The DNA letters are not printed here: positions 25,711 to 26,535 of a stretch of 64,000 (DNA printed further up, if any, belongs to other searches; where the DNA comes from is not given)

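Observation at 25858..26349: GcrA cell-cycle regulator homolog in a genome whose other markers do not look alphaproteobacterial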

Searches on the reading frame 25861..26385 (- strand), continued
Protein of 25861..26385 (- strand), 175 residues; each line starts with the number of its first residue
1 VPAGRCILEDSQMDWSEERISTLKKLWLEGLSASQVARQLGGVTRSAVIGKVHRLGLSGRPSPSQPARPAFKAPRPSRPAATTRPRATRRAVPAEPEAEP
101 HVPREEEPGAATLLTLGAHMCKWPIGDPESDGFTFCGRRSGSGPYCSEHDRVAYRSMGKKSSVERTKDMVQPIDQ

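Call 28: find_related_loci(query=window:25861-26349:-, collection=genome_contigs, flank=3000)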
Query window:25861-26349:- (163 aa) in genome_contigs; peptide patterns used: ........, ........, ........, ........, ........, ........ (x = any residue, [..] = any of these).
600 stretches matched a pattern (row limit reached: there are more); 566 encode a relative of the query (tblastn E <= 1e-3); the best 80 are kept; 80 distinct loci.
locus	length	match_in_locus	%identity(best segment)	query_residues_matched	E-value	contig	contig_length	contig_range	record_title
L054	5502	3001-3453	74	1-143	2e-72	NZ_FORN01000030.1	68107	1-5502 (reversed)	Caulobacter sp. UNC279MFTsu5.1, whole genome shotgun sequence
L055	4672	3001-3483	70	1-148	4e-69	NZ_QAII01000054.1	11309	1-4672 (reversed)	Caulobacter sp. HMWF025 NODE_73_length_11211_cov_13.113193, whole genome shotgun sequence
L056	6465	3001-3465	70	1-143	7e-68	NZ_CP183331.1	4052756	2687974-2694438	Caulobacter sp. ErkDOM-E chromosome, complete genome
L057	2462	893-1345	71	1-143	8e-68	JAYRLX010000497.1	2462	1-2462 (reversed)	MAG: Caulobacter sp. isolate XM2_XAASGE2bin.1 NODE_23121_length_2462_cov_1.581156, whole genome shotgun sequence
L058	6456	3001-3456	71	1-143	3e-66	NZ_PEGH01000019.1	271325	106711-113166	Caulobacter sp. BP25 tig00000548, whole genome shotgun sequence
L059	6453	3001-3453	71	1-143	2e-66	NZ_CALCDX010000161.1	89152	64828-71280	MAG: uncultured Caulobacter sp. isolate SRR6231188_bin.21_CONCOCT_v1.1_MAG ERZ650241.23, whole genome shotgun sequence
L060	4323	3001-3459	65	1-149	1e-62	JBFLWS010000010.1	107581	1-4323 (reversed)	MAG: Pseudomonadota bacterium isolate MAG038 MAG038_10, whole genome shotgun sequence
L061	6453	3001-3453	67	1-149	2e-62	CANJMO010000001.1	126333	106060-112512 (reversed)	MAG: Caulobacteraceae bacterium isolate RH-23may17-637 genome assembly, contig: RH-23may17-C886, whole genome shotgun se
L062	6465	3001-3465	66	3-149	4e-62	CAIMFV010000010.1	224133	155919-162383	MAG: uncultured Caulobacterales bacterium isolate B4_bin-195 genome assembly, contig: bin-195:10/61, whole genome shotgu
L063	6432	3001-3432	67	1-143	9e-62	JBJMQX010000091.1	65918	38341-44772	MAG: Phenylobacterium sp. isolate H2_16_all_fractions_metab_conc_42_70_17 k255_5192814, whole genome shotgun sequence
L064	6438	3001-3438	68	1-143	8e-62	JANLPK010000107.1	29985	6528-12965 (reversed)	MAG: Alphaproteobacteria bacterium isolate OTE_38_metabat_391 OTE_38_k141_207583, whole genome shotgun sequence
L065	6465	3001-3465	66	1-150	7e-62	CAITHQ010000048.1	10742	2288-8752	MAG: uncultured Alphaproteobacteria bacterium isolate Umea1_bin-3273 genome assembly, contig: bin-3273:048/334, whole ge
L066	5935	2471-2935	66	1-150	1e-61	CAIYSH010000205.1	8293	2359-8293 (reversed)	MAG: uncultured Alphaproteobacteria bacterium isolate LJ_bin-4774 genome assembly, contig: bin-4774:205/498, whole genom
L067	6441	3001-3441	68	1-143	4e-61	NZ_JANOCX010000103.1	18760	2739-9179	MAG: Phenylobacterium sp. isolate VAR_17_metabat_257 VAR_17_k141_2853653, whole genome shotgun sequence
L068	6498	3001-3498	61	1-150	9e-61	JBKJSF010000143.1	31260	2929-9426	MAG: Caulobacter sp. isolate ant_bin.568 k117_3681768, whole genome shotgun sequence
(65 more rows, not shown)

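Call 44: search_solved_structures(query=window:25861-26349:-, show_alignments=2)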
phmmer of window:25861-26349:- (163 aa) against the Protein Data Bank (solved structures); distinct sequences matched with E-value up to 0.001: 3.
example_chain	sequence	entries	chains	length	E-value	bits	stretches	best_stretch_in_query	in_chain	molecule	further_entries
7ye1_G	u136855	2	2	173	4.4e-67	228.3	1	1-148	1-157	Cell cycle regulatory protein GcrA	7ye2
5yix_B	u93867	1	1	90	7.7e-28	100.7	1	82-148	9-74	Cell cycle regulatory protein GcrA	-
5yiu_A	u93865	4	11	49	9.4e-20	74.4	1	1-45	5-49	Cell cycle regulatory protein GcrA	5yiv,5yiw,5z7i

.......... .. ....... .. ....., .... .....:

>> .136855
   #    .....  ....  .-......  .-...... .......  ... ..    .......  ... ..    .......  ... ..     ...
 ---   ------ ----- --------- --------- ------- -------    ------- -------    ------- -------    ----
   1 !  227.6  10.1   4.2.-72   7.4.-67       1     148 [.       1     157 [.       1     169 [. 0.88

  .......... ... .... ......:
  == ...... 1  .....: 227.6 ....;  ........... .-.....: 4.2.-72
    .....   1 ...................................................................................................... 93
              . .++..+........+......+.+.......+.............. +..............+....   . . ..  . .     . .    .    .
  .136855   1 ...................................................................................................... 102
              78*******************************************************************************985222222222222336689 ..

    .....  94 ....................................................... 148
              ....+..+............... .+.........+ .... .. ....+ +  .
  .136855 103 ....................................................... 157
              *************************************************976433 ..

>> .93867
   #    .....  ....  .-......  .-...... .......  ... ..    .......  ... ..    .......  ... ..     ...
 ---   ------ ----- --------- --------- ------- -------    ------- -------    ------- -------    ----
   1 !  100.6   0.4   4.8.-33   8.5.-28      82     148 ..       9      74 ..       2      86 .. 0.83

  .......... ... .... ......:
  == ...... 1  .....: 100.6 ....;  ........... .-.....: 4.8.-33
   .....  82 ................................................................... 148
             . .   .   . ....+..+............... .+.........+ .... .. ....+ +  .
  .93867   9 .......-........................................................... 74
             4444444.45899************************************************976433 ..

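Call 78: find_encoding_contigs(protein=window:25861-26385:-, flank=2000, max_places=3)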
Protein window:25861-26385:- (175 aa): no gene with exactly this product is on record in the collection.
